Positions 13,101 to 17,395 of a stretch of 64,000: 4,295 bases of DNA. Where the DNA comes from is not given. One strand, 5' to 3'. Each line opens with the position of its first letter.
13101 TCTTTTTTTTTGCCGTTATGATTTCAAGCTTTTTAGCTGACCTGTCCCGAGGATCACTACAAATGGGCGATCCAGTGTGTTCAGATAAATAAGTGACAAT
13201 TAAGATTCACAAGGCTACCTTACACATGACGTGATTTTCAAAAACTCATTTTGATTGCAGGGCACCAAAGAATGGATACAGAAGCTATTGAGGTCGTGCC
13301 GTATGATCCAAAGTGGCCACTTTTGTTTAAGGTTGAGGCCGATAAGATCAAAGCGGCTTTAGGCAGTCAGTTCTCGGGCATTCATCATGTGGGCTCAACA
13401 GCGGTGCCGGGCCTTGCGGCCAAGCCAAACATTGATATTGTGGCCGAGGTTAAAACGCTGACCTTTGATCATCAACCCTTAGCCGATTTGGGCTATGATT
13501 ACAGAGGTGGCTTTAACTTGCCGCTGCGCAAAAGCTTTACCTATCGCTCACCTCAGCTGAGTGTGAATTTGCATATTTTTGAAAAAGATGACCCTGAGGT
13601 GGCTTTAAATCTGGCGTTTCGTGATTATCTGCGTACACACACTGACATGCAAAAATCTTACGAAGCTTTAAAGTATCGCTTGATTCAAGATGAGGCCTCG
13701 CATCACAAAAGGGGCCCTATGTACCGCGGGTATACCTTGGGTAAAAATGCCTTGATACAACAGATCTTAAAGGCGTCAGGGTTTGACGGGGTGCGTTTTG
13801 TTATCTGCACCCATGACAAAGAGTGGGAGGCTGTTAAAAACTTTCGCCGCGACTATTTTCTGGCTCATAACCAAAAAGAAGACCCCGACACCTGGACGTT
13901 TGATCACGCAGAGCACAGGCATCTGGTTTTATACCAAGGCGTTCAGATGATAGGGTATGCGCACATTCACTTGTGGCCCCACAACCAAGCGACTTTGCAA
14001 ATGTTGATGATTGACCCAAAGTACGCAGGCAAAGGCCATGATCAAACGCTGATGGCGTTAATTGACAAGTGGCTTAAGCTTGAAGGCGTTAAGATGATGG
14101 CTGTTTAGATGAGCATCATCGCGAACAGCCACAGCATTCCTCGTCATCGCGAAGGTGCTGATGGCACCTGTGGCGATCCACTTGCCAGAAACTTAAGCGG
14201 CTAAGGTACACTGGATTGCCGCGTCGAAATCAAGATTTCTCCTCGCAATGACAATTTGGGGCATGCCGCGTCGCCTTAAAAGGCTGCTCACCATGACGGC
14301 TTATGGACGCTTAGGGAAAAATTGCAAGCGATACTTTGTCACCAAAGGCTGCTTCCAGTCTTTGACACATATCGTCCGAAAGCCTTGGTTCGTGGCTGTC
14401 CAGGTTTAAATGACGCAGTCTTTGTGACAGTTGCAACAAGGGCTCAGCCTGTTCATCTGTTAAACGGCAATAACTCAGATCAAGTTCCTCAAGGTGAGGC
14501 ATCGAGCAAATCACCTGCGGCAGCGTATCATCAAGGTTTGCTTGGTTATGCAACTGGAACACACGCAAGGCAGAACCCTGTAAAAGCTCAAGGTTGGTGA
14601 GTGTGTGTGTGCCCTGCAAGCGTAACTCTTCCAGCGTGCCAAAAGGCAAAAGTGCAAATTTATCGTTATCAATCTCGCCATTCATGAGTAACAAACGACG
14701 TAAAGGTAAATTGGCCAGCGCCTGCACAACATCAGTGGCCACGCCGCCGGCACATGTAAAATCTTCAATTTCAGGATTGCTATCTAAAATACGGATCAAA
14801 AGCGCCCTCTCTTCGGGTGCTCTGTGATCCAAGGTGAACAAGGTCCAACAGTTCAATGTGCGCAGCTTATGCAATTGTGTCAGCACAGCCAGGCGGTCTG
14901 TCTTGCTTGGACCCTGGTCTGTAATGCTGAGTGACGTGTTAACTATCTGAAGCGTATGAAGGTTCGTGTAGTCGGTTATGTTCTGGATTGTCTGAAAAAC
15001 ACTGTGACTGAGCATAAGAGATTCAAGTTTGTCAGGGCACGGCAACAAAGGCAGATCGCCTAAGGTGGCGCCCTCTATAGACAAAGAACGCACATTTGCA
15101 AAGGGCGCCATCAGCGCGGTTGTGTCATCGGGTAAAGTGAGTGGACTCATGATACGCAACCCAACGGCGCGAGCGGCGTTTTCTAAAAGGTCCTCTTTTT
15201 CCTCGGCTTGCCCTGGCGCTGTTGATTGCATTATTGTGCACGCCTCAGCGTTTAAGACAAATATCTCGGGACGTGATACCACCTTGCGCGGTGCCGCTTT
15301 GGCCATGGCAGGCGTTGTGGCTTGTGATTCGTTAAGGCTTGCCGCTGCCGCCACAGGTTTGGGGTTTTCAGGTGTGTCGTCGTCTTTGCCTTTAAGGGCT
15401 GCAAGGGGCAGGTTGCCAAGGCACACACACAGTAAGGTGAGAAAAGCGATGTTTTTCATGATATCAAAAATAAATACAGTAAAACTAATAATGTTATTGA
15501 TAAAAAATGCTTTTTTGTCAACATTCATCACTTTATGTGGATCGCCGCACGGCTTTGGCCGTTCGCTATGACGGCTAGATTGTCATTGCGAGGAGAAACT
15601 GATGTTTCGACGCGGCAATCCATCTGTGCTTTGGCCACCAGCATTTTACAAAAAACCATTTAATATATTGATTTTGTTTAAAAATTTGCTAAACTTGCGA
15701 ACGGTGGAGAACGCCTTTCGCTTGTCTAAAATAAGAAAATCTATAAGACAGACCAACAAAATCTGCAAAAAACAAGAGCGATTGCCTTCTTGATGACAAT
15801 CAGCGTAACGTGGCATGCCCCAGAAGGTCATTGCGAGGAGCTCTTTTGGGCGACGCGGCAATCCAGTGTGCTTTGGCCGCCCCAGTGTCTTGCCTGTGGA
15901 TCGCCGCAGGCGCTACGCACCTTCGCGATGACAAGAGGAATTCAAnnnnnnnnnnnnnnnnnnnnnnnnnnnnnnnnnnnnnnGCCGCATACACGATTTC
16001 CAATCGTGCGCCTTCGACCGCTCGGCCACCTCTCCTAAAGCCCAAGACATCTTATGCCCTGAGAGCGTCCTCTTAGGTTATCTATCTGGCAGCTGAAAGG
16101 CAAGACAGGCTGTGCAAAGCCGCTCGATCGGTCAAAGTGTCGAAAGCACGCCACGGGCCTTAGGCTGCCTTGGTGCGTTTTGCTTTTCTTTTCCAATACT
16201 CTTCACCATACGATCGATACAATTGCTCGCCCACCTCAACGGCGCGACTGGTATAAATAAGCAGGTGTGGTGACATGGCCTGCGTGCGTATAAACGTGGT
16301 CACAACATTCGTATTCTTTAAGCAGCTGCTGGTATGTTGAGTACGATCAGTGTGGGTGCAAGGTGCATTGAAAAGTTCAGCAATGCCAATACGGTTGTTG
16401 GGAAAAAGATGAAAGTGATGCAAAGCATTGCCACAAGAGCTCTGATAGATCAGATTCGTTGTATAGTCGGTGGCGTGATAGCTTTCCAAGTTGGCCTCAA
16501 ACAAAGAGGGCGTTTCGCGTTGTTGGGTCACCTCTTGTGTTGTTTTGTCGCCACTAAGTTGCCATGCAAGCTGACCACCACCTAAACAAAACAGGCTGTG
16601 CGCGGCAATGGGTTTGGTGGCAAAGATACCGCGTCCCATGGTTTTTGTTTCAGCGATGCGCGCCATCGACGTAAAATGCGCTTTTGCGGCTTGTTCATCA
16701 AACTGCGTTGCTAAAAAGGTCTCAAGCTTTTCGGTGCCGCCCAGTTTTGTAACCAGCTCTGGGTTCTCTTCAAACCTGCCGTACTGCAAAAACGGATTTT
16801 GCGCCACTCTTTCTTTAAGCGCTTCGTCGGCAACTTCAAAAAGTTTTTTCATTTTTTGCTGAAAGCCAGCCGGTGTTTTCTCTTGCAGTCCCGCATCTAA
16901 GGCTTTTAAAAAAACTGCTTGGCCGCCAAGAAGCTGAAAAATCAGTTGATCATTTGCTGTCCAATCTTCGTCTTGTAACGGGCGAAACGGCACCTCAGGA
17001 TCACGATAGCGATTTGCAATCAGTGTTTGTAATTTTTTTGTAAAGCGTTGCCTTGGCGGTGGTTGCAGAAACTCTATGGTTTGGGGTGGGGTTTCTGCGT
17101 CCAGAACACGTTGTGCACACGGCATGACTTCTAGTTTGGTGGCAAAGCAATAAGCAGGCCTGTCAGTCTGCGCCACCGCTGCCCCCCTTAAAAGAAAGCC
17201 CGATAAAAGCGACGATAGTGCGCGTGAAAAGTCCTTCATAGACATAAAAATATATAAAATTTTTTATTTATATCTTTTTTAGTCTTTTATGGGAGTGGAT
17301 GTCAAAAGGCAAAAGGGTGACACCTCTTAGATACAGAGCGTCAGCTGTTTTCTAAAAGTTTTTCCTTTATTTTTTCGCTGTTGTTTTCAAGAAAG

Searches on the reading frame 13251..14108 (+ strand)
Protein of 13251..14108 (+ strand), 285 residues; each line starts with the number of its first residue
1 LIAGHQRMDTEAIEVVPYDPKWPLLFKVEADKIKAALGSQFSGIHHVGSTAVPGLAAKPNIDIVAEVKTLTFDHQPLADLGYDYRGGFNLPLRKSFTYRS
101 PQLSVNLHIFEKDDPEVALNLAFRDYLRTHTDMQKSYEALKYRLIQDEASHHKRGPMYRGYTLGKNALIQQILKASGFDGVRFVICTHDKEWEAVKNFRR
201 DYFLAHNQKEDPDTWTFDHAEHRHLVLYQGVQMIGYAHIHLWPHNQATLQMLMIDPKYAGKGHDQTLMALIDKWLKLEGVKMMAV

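Call 16: search_protein_families(library=ncbifam, proteins=[window:13251-14108:+], max_evalue=0.00001)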
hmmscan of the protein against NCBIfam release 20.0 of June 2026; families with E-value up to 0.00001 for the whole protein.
window:13251-14108:+ (285 aa): 1 family
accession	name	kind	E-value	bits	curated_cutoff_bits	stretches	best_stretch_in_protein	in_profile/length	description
NF002879.0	PRK03333.1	equivalog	1.8e-15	56.9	215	1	7-151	206-365/395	dephospho-CoA kinase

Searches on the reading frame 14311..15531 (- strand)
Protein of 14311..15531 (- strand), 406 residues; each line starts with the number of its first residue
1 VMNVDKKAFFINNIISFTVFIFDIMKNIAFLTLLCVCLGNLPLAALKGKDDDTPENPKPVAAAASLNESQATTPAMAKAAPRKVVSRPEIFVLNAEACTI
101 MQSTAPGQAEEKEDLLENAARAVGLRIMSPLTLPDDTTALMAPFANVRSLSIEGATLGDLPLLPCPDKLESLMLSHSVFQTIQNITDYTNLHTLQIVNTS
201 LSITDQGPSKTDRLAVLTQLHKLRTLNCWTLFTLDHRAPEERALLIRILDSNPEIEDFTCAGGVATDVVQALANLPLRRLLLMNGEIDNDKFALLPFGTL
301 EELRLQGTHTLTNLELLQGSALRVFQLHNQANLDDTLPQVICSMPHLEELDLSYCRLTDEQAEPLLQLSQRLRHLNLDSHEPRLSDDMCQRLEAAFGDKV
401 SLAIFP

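Call 16: search_protein_families(library=ncbifam, proteins=[window:14311-15531:-], max_evalue=0.00001)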
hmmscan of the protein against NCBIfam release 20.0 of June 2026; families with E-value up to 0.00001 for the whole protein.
window:14311-15531:- (406 aa): 1 family
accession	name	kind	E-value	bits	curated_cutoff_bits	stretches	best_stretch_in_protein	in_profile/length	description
NF038076.1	fam_STM4015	hypoth_equivalog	1.1e-07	31.2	275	1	320-397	179-258/290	STM4015 family protein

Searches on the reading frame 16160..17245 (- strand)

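Call 16: search_protein_families(library=ncbifam, proteins=[window:16160-17245:-], max_evalue=0.00001)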
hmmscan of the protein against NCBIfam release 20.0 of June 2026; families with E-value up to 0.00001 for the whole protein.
window:16160-17245:- (361 aa): 0 families

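Call 89: search_protein_families(library=pfam, proteins=[window:16160-17245:-], max_evalue=0.001)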
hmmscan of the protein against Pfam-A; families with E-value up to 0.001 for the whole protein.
window:16160-17245:- (361 aa): 1 family
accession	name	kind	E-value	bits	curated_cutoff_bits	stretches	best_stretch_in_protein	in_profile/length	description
PF00856.33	SET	-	5.2e-06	27.3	22.4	1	204-347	1-105/105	SET domain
